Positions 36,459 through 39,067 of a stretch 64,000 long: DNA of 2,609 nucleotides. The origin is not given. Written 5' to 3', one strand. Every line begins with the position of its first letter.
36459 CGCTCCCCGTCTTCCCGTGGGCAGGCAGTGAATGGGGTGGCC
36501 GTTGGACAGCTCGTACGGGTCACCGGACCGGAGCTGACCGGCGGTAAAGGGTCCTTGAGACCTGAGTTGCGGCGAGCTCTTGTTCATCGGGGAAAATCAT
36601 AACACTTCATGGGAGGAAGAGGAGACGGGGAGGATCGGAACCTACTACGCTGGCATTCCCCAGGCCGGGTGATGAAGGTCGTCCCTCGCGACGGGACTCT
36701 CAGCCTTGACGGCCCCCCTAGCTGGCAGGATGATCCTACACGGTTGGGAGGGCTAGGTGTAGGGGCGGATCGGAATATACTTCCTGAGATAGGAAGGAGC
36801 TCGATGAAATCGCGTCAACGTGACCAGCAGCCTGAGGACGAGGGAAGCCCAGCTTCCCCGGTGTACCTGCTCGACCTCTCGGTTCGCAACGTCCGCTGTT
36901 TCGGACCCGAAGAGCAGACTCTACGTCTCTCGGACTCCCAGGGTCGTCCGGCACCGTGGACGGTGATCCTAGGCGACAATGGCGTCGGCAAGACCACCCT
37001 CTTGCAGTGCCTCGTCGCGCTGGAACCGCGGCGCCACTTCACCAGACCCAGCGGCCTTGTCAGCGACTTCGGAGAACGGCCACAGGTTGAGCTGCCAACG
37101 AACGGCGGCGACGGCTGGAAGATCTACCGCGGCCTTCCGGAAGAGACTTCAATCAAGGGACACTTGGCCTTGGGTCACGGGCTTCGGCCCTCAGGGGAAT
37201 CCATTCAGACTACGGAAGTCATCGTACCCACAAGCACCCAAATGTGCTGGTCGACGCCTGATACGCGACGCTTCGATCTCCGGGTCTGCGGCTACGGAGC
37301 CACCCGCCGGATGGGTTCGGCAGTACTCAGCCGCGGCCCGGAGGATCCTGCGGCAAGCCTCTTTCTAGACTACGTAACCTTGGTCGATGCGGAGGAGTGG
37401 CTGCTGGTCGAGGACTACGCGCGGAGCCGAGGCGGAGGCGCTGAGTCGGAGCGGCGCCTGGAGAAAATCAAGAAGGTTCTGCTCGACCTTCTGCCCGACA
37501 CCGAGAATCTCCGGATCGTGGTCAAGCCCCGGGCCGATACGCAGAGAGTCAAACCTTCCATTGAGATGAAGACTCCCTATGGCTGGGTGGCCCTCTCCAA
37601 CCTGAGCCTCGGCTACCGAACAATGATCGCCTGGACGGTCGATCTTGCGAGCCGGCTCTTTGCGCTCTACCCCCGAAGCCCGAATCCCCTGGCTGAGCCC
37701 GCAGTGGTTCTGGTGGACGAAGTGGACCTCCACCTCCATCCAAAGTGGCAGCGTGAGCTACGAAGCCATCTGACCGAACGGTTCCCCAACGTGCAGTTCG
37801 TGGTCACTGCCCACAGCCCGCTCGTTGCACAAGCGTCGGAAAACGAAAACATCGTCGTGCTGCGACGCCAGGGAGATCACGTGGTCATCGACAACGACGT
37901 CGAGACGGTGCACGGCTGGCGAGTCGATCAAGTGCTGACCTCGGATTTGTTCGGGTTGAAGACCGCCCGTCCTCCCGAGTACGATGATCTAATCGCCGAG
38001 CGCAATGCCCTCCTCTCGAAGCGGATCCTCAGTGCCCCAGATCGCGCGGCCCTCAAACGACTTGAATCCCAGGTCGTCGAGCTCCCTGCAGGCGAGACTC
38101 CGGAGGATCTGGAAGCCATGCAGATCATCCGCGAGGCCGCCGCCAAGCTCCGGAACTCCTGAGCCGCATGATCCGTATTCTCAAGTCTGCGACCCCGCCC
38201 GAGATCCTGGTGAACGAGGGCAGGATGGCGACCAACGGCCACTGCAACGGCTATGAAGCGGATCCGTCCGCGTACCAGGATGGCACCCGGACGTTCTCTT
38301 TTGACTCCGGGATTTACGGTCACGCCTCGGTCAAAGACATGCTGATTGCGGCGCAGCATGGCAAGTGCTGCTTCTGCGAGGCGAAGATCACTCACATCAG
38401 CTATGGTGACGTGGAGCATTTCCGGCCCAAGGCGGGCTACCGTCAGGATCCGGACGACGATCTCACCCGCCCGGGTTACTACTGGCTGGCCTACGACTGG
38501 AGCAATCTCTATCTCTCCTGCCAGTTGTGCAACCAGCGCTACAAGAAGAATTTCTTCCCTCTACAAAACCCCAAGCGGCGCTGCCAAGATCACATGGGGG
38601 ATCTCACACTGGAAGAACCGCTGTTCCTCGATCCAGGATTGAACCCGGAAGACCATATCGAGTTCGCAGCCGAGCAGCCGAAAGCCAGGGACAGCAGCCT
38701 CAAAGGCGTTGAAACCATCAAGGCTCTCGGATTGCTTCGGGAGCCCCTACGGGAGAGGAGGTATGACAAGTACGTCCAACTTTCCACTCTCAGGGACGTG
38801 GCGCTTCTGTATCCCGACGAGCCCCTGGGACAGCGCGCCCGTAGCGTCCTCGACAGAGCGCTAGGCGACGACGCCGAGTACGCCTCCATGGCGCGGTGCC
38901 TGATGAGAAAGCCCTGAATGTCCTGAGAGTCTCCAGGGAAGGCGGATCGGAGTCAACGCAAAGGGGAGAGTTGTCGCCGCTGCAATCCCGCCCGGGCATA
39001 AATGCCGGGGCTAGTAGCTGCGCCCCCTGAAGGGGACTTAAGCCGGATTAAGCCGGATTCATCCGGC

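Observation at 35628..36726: Duplicated TPP riboswitch with a Uma2-type nuclease gene sandwiched between the copies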

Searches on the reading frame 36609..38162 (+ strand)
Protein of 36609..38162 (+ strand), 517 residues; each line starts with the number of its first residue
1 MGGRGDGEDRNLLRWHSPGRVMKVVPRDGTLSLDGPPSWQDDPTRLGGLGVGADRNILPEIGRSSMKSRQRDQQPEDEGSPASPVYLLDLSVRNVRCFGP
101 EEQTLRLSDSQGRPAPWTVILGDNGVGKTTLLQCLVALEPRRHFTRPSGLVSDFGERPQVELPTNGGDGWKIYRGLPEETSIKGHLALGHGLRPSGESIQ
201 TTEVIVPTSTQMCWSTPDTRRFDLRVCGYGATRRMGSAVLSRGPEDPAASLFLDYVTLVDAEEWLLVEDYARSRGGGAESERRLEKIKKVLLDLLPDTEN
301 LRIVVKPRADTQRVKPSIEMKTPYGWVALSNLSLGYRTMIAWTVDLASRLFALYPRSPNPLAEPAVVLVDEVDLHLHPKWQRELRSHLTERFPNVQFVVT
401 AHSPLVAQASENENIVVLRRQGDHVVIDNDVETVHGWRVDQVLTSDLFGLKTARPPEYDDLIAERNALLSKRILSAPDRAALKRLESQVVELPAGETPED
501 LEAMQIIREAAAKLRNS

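Call 8: search_protein_families(library=pfam, proteins=[window:36609-38162:+], max_evalue=0.001)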
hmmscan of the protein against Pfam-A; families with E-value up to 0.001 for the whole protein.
window:36609-38162:+ (517 aa): 6 families
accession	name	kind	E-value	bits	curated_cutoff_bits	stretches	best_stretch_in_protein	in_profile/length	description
PF13304.12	AAA_21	-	5.5e-17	63.2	27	1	324-406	230-302/304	AAA domain, putative AbiEii toxin, Type IV TA system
PF13175.12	AAA_15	-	3.8e-09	37.1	32.1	0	362-406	327-373/374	AAA ATPase domain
PF13476.12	AAA_23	-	2.1e-07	32.2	27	1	90-136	2-40/201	AAA domain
PF02463.25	SMC_N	-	5.2e-07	29.7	40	1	331-415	136-209/220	RecF/RecN/SMC N terminal domain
PF13401.12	AAA_22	-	0.00041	21.1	27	0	118-147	8-33/130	AAA domain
PF00005.33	ABC_tran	-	0.00099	20.2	25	0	116-139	12-35/137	ABC transporter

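Call 12: search_protein_families(library=padloc, proteins=[window:36804-38162:+], max_evalue=0.01)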
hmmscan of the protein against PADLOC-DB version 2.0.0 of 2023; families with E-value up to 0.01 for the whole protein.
window:36804-38162:+ (452 aa): 131 families (the best 25 are shown)
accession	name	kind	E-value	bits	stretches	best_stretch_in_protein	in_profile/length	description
PDLC00304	PtuA1|PtuA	-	5.1e-153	508.4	1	10-451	8-441/444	AAA ATPase domain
PDLC00295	PtuA1|PtuA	-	2.3e-63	212.8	2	161-434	154-429/451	AAA ATPase domain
PDLC00292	PtuA1|PtuA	-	3.3e-55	185.7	1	25-446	312-688/726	AAA ATPase domain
PDLC00271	PtuA1|PtuA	-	5.6e-54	182.3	2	212-425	200-398/421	AAA ATPase domain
PDLC00269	PtuA1|PtuA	-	4.3e-53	179.2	1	21-415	2-417/446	AAA ATPase domain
PDLC02913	ATPase_I-A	-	9e-46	155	2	213-424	285-486/508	-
PDLC00301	PtuA1|PtuA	-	2.5e-45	153.2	2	161-429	151-409/429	AAA ATPase domain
PDLC00299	PtuA1|PtuA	-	5.8e-42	142.3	2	214-446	299-523/535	AAA ATPase domain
PDLC00278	PtuA1|PtuA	-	1.3e-41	141.3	2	208-446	196-429/436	AAA ATPase domain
PDLC00288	PtuA1|PtuA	-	8.8e-39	131.7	1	159-448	430-698/733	AAA ATPase domain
PDLC00284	PtuA1|PtuA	-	7.4e-38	128.7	1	215-407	315-502/545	AAA ATPase domain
PDLC00267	PtuA1|PtuA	-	2.3e-37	127.2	1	209-357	209-344/438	AAA ATPase domain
PDLC00291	PtuA1|PtuA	-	2e-36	123.9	1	155-448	442-742/773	AAA ATPase domain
PDLC00311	PtuA1|PtuA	-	1e-35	121.6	1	217-413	222-421/455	AAA ATPase domain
PDLC00310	PtuA1|PtuA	-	9e-35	118.6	1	252-450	242-439/443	AAA ATPase domain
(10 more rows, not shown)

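Call 59: search_protein_families(library=ncbifam, proteins=[window:36804-38162:+], max_evalue=0.01)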
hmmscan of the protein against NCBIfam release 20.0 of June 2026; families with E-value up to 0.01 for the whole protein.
window:36804-38162:+ (452 aa): 13 families
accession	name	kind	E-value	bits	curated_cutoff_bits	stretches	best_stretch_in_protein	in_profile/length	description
NF041760.1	PtuA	equivalog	7.9e-41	140.5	500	1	214-380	298-459/524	retron Ec78 anti-phage system effector ATPase PtuA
TIGR04435.1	restrict_AAA_1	hypoth_equivalog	4.4e-06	25.7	300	1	300-384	420-513/568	restriction system-associated AAA family ATPase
NF047739.1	antiphage_MADS3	equivalog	1.3e-05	24.6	420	0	299-360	337-397/427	methylation-associated defense system AAA family ATPase MAD3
TIGR03864.1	PQQ_ABC_ATP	hypoth_equivalog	5.3e-05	22.8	302.25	0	38-74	15-51/236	ABC transporter, ATP-binding subunit, PQQ-dependent alcohol dehydrogenase system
TIGR03410.1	urea_trans_UrtE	equivalog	0.00021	20.8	285.8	1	27-76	3-52/230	urea ABC transporter ATP-binding subunit UrtE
TIGR00611.2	recf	equivalog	0.00027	20.2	172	1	49-77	20-48/339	DNA replication/repair protein RecF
NF038234.1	retron_eff_Eco8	equivalog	0.00086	18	250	0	297-342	272-325/679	retron Eco8 family effector endonuclease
TIGR02857.1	CydD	equivalog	0.00094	18.2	435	0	8-73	305-371/529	thiol reductant ABC exporter subunit CydD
TIGR03873.1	F420-0_ABC_ATP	hypoth_equivalog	0.0012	18.1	372.4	0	52-74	29-51/256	putative F420-0 ABC transporter ATP-binding protein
TIGR02868.1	CydC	equivalog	0.0016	17.1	329.05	0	8-74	321-385/530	thiol reductant ABC exporter subunit CydC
NF010061.0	PRK13538.1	equivalog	0.0028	17.2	195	1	26-74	7-55/211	cytochrome c biogenesis heme-transporting ATPase CcmA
NF000355.4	ribo_prot_ABC_F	equivalog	0.0055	15.6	380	1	55-72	344-361/499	ribosomal protection-like ABC-F family protein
TIGR00606.1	rad50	subfamily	0.0064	14.2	453.75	1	23-70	4-48/1311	DNA repair protein Rad50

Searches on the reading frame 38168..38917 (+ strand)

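Call 8: search_protein_families(library=pfam, proteins=[window:38168-38917:+], max_evalue=0.001)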
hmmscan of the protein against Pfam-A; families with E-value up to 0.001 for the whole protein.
window:38168-38917:+ (249 aa): 0 families

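Call 12: search_protein_families(library=padloc, proteins=[window:38168-38917:+], max_evalue=0.01)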
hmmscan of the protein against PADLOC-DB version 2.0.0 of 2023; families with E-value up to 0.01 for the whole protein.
window:38168-38917:+ (249 aa): 50 families (the best 25 are shown)
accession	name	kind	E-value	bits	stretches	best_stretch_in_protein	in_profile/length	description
PDLC00339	PtuB1|PtuB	-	4.3e-90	300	1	1-247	1-254/261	Unknown function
PDLC00319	PtuB1|PtuB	-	4.1e-45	152.6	1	1-207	1-232/310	Unknown function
PDLC00292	PtuA1|PtuA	-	1e-40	137.8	1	1-247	1-242/726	AAA ATPase domain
PDLC00328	PtuB1|PtuB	-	3.8e-38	129.7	2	1-127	1-119/295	Unknown function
PDLC00337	PtuB1|PtuB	-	2.8e-37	126.7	1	1-247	1-209/216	Unknown function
PDLC00316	PtuB1|PtuB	-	1.2e-35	121.5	1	23-201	28-214/301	Unknown function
PDLC00288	PtuA1|PtuA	-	7.8e-34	115.3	1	1-206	1-205/733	AAA ATPase domain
PDLC00343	PtuB1|PtuB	-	2.3e-26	91.1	1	54-200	53-211/283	Unknown function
PDLC00329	PtuB1|PtuB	-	8.7e-26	89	2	38-127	39-122/331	Unknown function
PDLC00330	PtuB1|PtuB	-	5e-25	86.9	1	53-247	42-256/271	Unknown function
PDLC00333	PtuB1|PtuB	-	7.4e-25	86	1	52-206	48-207/272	Unknown function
PDLC00318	PtuB1|PtuB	-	9.8e-22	75.8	1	52-178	47-197/299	Unknown function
PDLC00327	PtuB1|PtuB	-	2.7e-17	61.1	1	49-243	42-252/391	Unknown function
PDLC00291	PtuA1|PtuA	-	2e-15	54.4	1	52-204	52-214/773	AAA ATPase domain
PDLC00332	PtuB1|PtuB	-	1.8e-13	48.8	1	53-205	36-167/212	Unknown function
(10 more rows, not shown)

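Call 59: search_protein_families(library=ncbifam, proteins=[window:38168-38917:+], max_evalue=0.01)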
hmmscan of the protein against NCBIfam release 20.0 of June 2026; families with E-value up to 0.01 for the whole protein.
window:38168-38917:+ (249 aa): 2 families
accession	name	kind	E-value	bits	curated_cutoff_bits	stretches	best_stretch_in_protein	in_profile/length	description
TIGR02646.1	TIGR02646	subfamily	5.5e-10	39.5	52.15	1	54-124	14-70/144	retron system putative HNH endonuclease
NF041761.1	PtuB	equivalog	3.8e-08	33.5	150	1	52-143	33-103/218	retron Ec78 anti-phage system effector HNH endonuclease PtuB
